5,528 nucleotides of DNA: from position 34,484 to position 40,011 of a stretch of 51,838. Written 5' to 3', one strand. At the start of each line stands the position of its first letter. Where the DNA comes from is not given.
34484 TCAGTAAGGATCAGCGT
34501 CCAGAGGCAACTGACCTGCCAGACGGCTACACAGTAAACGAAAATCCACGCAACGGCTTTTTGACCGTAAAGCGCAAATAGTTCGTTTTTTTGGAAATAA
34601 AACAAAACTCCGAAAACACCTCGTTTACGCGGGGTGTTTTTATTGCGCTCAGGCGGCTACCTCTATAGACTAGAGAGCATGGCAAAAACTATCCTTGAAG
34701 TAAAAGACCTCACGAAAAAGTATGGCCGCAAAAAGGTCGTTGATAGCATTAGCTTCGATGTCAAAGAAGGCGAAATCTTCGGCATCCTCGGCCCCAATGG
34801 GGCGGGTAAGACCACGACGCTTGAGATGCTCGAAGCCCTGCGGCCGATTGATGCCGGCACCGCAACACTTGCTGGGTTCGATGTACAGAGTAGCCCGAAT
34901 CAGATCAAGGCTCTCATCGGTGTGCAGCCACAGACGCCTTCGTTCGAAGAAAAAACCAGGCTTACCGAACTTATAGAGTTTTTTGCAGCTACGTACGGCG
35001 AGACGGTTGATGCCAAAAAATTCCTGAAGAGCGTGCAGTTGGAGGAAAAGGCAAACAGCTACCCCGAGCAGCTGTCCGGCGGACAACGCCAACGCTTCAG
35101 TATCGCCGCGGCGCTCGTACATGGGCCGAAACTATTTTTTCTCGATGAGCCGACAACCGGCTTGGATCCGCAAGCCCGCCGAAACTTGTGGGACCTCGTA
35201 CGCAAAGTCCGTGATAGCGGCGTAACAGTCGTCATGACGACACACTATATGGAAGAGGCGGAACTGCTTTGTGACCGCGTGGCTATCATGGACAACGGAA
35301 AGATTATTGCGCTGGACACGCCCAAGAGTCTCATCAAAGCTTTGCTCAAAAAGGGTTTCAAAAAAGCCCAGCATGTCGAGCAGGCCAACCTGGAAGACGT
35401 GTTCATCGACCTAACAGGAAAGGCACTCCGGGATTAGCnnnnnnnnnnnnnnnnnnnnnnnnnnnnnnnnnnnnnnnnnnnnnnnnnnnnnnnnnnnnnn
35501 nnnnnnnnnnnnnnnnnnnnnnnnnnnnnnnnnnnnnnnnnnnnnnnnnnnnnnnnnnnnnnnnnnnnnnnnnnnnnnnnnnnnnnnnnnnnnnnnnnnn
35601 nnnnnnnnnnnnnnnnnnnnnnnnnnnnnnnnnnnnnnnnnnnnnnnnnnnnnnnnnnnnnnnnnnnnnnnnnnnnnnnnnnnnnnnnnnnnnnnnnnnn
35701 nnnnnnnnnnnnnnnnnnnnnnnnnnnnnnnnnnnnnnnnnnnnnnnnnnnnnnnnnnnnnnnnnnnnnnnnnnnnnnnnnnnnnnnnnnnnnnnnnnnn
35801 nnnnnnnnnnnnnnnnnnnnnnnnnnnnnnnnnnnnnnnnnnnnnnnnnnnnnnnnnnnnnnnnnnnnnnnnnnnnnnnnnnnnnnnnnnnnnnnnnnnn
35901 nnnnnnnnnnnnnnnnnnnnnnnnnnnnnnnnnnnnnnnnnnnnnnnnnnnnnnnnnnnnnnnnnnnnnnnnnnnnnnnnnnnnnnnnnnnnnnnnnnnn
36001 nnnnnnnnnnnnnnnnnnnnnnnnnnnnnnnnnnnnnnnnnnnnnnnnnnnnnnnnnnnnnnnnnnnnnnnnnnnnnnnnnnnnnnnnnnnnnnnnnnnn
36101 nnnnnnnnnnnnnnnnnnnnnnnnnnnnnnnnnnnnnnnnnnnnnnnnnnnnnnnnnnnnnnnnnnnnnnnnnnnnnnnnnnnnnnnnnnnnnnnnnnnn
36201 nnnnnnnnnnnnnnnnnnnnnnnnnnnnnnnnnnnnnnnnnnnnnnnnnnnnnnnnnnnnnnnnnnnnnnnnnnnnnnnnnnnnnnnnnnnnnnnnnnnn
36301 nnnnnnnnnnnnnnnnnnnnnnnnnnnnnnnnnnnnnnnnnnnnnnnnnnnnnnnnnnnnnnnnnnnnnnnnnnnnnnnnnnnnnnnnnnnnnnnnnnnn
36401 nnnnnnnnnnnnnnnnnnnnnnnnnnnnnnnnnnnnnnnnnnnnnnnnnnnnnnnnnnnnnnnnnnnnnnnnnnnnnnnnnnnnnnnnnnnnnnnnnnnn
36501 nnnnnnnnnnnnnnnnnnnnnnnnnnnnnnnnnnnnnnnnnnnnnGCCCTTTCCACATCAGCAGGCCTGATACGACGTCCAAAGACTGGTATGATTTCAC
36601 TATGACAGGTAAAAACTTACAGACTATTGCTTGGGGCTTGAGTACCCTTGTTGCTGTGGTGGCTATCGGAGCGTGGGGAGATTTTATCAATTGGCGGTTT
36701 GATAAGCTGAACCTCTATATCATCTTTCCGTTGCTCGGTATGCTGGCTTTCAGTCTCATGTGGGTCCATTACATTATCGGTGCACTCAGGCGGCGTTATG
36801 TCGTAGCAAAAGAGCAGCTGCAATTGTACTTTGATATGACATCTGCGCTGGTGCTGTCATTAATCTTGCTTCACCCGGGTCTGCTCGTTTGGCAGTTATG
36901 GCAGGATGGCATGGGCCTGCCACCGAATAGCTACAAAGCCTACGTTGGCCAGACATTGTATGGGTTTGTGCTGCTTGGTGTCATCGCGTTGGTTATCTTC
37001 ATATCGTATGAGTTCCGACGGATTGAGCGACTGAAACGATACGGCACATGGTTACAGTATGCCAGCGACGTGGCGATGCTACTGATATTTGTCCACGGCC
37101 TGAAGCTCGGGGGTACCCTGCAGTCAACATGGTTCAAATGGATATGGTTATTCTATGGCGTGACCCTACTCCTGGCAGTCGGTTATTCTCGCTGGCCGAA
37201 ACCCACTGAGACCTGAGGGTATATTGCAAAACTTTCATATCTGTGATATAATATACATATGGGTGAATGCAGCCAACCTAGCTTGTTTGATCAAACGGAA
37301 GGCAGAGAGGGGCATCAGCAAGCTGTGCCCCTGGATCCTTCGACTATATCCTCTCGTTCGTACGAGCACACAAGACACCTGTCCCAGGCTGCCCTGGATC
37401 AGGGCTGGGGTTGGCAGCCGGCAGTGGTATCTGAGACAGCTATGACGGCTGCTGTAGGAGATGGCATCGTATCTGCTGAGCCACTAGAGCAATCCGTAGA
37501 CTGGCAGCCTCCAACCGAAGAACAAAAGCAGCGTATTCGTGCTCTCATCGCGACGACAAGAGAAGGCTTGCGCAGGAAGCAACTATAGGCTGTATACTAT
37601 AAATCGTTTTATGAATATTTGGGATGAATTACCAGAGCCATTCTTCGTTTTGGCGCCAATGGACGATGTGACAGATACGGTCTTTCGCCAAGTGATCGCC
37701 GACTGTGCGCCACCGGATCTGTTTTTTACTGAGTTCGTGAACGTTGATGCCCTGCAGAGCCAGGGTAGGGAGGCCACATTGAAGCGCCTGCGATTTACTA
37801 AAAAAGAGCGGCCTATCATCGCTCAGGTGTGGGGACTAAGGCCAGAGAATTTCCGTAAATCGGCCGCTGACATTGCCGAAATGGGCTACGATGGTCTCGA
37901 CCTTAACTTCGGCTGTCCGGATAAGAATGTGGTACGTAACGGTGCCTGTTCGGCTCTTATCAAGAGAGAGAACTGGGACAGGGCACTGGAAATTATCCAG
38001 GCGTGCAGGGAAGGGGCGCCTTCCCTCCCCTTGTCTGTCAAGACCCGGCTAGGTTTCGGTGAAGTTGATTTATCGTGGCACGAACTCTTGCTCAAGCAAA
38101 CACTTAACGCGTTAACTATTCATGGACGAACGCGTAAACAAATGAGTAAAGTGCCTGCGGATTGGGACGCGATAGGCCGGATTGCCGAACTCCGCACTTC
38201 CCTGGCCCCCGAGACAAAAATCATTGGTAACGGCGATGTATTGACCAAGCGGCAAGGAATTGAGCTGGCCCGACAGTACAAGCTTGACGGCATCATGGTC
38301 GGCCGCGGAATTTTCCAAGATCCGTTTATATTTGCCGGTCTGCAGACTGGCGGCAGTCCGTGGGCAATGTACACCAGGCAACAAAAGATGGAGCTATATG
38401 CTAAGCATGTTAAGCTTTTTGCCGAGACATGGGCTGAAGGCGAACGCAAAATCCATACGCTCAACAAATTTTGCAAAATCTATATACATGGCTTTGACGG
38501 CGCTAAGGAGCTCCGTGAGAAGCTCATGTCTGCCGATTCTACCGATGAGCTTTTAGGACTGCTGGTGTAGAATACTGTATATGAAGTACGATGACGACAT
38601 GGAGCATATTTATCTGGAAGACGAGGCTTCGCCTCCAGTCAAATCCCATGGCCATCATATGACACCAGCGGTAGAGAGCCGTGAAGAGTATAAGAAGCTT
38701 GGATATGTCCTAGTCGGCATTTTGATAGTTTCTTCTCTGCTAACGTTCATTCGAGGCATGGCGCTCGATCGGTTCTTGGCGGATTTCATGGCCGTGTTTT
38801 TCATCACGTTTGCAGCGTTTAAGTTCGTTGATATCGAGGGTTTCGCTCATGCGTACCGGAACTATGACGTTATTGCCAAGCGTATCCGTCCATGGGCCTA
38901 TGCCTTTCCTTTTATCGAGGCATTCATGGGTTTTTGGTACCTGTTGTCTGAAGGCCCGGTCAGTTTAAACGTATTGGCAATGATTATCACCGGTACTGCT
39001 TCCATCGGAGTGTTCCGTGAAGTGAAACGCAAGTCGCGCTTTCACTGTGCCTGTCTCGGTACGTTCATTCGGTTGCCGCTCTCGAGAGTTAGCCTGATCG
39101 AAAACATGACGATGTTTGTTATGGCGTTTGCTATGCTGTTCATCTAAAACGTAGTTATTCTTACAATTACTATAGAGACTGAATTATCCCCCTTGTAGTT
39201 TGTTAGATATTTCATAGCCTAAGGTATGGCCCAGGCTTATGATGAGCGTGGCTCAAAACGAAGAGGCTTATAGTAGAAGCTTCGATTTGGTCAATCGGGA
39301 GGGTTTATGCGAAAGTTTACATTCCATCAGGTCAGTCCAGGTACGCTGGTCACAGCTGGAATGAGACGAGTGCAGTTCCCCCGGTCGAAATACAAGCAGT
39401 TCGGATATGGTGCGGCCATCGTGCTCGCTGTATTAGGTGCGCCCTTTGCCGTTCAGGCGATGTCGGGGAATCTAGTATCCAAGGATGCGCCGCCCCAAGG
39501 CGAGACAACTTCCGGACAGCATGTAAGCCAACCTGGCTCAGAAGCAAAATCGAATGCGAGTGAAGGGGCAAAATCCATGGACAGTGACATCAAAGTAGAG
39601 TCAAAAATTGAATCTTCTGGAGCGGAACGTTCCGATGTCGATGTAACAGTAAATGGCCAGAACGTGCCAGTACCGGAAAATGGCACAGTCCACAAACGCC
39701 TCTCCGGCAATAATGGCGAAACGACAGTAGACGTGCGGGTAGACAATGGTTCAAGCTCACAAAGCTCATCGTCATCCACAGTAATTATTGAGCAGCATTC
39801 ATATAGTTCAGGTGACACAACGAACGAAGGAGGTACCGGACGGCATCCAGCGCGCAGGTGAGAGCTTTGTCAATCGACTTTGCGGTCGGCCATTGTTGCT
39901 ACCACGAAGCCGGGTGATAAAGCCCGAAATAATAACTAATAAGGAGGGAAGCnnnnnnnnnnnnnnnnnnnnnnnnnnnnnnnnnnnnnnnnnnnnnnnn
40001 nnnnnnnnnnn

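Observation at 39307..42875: Three-gene locus of secreted Asn/Gly/Thr repeat proteins organised like short and long functional-amyloid subunits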

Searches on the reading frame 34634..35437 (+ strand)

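Call 31: search_protein_families(library=pfam, proteins=[window:34634-35437:+], max_evalue=0.001)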
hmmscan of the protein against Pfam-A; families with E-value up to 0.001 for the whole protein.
window:34634-35437:+ (267 aa): 5 families
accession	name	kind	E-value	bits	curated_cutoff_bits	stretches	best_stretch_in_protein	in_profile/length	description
PF00005.33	ABC_tran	-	6.3e-29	101.8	25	1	37-175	2-137/137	ABC transporter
PF13304.12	AAA_21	-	4.4e-15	57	27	1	138-204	229-298/304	AAA domain, putative AbiEii toxin, Type IV TA system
PF02463.25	SMC_N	-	8.8e-06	25.7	40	0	138-207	128-203/220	RecF/RecN/SMC N terminal domain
PF13175.12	AAA_15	-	8.3e-05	22.8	32.1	0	166-204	330-369/374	AAA ATPase domain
PF13476.12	AAA_23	-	0.00022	22.4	27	1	39-66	15-39/201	AAA domain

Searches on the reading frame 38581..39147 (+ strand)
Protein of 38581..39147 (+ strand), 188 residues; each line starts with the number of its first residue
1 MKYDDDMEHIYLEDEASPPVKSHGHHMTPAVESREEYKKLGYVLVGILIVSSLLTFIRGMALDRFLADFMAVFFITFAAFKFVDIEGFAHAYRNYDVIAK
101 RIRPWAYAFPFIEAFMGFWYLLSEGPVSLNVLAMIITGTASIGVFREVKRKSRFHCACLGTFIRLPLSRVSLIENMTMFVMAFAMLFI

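Call 31: search_protein_families(library=pfam, proteins=[window:38581-39147:+], max_evalue=0.001)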
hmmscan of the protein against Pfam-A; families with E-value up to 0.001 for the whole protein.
window:38581-39147:+ (188 aa): 1 family
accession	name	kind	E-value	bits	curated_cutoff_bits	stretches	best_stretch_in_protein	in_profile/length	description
PF07291.16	MauE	-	7.7e-13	49.3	27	1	65-187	7-127/128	Methylamine utilisation protein MauE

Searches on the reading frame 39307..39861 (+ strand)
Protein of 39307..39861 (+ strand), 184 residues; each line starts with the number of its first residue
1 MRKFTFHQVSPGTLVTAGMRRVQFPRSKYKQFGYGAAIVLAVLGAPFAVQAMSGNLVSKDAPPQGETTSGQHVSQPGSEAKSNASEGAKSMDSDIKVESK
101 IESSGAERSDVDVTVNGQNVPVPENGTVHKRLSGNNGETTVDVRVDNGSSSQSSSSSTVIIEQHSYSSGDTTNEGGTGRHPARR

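Call 3: search_protein_families(library=pfam, proteins=[window:39307-39861:+], max_evalue=1)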
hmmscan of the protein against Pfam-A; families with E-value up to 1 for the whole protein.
window:39307-39861:+ (184 aa): 1 family
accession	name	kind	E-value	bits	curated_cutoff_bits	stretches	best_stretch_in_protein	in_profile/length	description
PF09136.16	Glucodextran_B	-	0.00011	22.5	27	1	110-161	30-81/83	Glucodextranase, domain B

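Call 4: search_protein_families(library=ncbifam, proteins=[window:39307-39861:+], max_evalue=1)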
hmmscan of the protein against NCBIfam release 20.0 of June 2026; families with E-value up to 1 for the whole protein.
window:39307-39861:+ (184 aa): 0 families

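Call 40: find_homologous_proteins(query=window:39307-39861:+)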
Query window:39307-39861:+ (184 aa): 8 proteins with E <= 0.001 among 279 candidates.
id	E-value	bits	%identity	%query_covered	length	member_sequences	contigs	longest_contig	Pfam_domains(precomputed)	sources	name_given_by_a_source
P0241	1.4e-111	388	100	100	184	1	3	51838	-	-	-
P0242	3.4e-65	237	66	100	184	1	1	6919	-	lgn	-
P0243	3.8e-50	188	56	99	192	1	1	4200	-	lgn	-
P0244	7.0e-37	145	44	100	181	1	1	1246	-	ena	-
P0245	8.7e-31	125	44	93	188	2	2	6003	-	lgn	-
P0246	2.2e-27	114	41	100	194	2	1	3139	-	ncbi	-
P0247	9.5e-27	112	41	99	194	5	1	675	-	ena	-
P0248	8.4e-26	109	41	91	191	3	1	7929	-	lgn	-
